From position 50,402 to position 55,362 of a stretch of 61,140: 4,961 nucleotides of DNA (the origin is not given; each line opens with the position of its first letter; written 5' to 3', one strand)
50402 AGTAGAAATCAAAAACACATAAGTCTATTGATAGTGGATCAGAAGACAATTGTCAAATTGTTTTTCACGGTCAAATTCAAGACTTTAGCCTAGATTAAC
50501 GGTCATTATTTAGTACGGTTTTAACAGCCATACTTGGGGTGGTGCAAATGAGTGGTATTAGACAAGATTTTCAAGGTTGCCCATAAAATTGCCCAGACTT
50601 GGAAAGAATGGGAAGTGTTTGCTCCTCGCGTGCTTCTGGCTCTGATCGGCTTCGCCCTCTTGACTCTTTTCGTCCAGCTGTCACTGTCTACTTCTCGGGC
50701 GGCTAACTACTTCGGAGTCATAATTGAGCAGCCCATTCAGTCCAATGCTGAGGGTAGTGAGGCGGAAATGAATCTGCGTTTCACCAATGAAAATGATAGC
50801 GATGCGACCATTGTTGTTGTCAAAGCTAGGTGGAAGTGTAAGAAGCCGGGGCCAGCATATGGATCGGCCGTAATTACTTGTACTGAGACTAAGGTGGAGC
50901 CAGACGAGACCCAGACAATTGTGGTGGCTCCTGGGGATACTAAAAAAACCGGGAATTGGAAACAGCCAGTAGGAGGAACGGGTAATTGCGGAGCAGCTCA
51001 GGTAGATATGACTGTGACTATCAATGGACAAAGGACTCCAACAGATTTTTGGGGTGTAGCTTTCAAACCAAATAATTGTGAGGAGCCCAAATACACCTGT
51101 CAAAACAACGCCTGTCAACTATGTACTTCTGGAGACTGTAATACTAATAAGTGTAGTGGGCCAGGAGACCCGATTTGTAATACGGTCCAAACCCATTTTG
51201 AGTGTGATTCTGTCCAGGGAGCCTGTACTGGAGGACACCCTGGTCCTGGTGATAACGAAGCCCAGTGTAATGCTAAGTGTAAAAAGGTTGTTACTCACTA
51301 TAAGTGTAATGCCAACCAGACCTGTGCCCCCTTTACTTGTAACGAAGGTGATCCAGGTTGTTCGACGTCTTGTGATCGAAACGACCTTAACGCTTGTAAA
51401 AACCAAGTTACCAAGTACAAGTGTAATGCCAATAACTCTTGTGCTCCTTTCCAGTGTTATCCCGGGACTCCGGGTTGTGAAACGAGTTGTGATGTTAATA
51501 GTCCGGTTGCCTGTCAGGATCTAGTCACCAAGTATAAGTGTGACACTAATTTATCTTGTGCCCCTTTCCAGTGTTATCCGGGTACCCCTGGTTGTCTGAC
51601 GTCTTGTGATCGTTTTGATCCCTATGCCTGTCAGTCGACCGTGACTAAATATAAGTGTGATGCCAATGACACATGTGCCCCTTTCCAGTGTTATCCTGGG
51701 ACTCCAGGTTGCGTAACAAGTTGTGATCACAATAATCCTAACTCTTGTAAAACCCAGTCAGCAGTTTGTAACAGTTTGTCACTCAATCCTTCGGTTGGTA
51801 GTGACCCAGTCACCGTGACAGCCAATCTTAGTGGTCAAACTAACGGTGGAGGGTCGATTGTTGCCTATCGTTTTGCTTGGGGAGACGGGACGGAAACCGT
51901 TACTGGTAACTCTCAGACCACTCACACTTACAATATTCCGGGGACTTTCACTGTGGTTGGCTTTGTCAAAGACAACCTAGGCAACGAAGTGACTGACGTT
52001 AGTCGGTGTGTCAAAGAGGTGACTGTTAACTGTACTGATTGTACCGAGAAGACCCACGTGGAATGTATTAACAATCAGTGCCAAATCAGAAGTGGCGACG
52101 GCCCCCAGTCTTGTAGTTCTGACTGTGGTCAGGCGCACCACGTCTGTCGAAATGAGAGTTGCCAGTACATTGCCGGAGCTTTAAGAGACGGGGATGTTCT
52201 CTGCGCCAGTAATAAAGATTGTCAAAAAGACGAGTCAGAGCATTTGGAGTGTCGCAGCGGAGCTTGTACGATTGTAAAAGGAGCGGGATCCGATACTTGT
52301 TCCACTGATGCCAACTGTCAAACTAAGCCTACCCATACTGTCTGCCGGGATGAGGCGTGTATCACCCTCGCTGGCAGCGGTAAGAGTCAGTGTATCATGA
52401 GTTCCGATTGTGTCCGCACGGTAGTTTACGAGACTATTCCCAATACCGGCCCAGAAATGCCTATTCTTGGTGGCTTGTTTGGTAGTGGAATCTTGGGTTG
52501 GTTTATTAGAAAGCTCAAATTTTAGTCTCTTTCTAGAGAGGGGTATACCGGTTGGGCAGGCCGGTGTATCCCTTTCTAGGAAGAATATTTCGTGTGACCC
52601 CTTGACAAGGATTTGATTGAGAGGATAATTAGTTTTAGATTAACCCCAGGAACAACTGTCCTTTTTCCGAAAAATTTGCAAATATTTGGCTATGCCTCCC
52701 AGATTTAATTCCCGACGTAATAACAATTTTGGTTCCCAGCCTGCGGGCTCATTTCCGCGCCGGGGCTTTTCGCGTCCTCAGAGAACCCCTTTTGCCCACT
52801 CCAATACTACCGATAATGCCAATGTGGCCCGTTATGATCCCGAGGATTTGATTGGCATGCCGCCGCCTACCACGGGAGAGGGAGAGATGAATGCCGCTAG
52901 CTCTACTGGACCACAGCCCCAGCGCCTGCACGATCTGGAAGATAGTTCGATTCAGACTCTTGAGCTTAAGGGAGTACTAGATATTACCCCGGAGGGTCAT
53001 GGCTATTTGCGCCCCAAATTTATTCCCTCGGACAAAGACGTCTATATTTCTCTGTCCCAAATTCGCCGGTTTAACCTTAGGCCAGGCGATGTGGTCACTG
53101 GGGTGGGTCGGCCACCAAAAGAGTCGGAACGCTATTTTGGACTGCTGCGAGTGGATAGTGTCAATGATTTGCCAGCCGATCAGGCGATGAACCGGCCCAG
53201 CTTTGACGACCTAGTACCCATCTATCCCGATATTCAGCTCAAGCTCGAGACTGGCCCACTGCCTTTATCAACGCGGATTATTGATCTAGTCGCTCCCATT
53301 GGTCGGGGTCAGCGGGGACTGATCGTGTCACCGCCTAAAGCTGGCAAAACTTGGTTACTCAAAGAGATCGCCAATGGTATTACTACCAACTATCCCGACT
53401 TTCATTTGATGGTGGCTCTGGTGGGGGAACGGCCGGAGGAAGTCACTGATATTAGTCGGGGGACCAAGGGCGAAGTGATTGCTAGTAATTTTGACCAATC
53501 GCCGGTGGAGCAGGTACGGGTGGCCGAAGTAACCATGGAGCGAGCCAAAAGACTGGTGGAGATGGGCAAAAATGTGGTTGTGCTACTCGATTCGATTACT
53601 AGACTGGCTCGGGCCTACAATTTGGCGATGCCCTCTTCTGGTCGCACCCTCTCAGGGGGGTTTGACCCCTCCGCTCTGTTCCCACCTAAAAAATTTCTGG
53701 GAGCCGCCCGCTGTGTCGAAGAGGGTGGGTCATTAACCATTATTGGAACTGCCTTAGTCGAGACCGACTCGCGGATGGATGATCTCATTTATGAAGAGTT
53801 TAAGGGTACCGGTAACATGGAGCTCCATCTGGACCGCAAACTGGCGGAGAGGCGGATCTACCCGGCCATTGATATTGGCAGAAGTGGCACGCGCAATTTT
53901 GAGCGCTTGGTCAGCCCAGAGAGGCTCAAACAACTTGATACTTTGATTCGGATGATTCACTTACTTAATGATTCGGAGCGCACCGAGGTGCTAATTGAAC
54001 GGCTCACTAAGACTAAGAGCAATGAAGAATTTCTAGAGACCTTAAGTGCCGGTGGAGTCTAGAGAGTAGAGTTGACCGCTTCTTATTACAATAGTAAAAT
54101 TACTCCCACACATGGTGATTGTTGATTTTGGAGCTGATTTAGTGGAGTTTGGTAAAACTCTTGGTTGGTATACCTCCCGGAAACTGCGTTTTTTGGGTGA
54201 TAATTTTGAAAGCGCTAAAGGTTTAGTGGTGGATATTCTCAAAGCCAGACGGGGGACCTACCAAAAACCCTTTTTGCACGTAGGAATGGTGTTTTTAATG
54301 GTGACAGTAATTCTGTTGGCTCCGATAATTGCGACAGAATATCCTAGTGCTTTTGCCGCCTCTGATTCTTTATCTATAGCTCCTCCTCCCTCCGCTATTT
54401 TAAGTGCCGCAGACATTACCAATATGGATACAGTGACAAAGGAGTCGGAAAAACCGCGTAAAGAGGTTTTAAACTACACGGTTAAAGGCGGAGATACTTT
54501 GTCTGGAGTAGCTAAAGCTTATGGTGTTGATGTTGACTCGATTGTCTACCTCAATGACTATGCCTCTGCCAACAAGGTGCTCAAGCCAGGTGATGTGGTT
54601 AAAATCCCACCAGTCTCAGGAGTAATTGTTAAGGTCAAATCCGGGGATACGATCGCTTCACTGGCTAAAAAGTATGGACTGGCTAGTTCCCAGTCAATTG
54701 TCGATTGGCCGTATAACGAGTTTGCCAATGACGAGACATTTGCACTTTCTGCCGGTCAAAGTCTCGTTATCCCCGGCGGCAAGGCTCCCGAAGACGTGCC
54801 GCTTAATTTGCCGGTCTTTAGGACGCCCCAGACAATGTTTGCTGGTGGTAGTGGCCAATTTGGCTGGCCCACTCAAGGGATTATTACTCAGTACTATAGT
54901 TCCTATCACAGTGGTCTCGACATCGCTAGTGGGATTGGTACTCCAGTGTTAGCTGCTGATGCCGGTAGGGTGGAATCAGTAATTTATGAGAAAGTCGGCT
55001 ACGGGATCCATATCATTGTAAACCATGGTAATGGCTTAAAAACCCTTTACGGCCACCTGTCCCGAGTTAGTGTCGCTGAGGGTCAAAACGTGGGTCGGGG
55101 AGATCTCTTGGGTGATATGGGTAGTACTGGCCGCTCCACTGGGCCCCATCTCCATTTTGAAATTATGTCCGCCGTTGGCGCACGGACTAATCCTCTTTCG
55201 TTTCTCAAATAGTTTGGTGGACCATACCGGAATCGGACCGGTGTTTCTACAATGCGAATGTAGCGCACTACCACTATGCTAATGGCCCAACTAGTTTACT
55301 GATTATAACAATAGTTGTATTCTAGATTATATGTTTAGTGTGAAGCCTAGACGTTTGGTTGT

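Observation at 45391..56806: A ~30-residue four-cysteine module iterated about twenty times across five secreted proteins (candidate undescribed extracellular repeat family)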

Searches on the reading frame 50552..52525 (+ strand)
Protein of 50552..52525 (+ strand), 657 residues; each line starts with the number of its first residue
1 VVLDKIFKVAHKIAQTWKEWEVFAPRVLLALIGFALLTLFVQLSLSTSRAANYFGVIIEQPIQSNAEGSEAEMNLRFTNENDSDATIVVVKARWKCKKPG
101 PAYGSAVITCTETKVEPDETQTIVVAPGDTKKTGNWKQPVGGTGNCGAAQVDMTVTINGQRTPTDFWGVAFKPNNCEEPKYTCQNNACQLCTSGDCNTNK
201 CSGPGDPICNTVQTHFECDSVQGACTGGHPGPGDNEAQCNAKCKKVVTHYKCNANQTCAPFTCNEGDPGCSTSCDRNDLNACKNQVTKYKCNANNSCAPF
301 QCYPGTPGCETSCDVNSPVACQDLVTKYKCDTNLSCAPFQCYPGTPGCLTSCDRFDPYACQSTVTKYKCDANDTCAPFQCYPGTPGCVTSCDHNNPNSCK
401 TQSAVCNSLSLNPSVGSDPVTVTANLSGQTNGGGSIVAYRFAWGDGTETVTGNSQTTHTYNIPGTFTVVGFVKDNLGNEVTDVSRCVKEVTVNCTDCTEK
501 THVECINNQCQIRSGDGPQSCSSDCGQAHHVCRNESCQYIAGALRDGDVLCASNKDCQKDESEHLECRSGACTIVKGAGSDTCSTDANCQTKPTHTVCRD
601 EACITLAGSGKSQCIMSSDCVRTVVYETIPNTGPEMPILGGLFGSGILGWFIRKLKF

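Call 4: search_protein_families(library=pfam, proteins=[window:50552-52525:+], max_evalue=1)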
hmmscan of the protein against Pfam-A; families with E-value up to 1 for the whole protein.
window:50552-52525:+ (657 aa): 2 families
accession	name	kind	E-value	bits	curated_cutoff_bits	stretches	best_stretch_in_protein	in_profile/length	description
PF00801.26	PKD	-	1e-08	35.5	23.5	1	416-483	13-76/80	PKD domain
PF18911.6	PKD_4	-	3.9e-08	33.7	27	1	418-480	16-76/85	PKD domain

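Call 5: search_protein_families(library=ncbifam, proteins=[window:50552-52525:+], max_evalue=1)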
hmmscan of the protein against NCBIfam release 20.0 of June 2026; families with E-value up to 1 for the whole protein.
window:50552-52525:+ (657 aa): 1 family
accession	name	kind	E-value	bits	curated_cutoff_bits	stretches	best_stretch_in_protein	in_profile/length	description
NF058578.1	CPR_pilus_PamR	equivalog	0.0045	15.9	300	1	429-477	173-227/297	pilus system RbmA-like protein PamR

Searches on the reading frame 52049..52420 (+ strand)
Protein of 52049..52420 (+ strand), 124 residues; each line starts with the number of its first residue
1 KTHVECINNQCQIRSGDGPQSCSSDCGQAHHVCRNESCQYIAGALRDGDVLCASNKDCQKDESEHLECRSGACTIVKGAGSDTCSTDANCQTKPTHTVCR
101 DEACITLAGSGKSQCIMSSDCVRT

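Call 19: search_protein_families(library=pfam, proteins=[window:52049-52420:+], max_evalue=10)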
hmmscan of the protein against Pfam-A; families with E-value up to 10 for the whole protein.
window:52049-52420:+ (124 aa): 2 families
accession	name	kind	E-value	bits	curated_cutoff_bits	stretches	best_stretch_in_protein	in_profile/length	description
PF14952.11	zf-tcix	-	0.0021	18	31.2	1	21-42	15-36/42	Putative treble-clef, zinc-finger, Zn-binding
PF07127.16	Nodulin_late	-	0.0039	17.9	30.4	2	49-74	27-54/54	Late nodulin domain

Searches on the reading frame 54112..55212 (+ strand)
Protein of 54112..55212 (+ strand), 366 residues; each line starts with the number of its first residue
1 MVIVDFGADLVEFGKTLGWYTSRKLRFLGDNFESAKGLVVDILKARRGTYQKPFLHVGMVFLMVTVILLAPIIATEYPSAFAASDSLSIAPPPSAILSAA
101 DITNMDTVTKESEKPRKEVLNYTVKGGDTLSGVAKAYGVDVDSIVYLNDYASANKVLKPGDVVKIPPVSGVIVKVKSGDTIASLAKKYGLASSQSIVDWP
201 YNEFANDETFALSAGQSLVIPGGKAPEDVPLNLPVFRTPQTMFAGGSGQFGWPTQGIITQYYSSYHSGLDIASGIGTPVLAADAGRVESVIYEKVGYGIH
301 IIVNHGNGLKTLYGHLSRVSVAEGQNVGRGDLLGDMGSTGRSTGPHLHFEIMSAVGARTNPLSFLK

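Call 71: search_protein_families(library=pfam, proteins=[window:54112-55212:+], max_evalue=0.001)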
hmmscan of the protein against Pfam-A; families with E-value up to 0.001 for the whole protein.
window:54112-55212:+ (366 aa): 3 families
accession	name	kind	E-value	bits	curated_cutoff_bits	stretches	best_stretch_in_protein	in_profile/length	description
PF01551.29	Peptidase_M23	-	1.8e-30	105.4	28.7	1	265-353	2-89/96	Peptidase family M23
PF01476.26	LysM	-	8.8e-19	67.6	20.9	2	122-166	1-43/43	LysM domain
PF23473.1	LysM3_LYK4_5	-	9.5e-06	26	29.3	0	120-150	3-33/48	LYK4/5 LysM3 domain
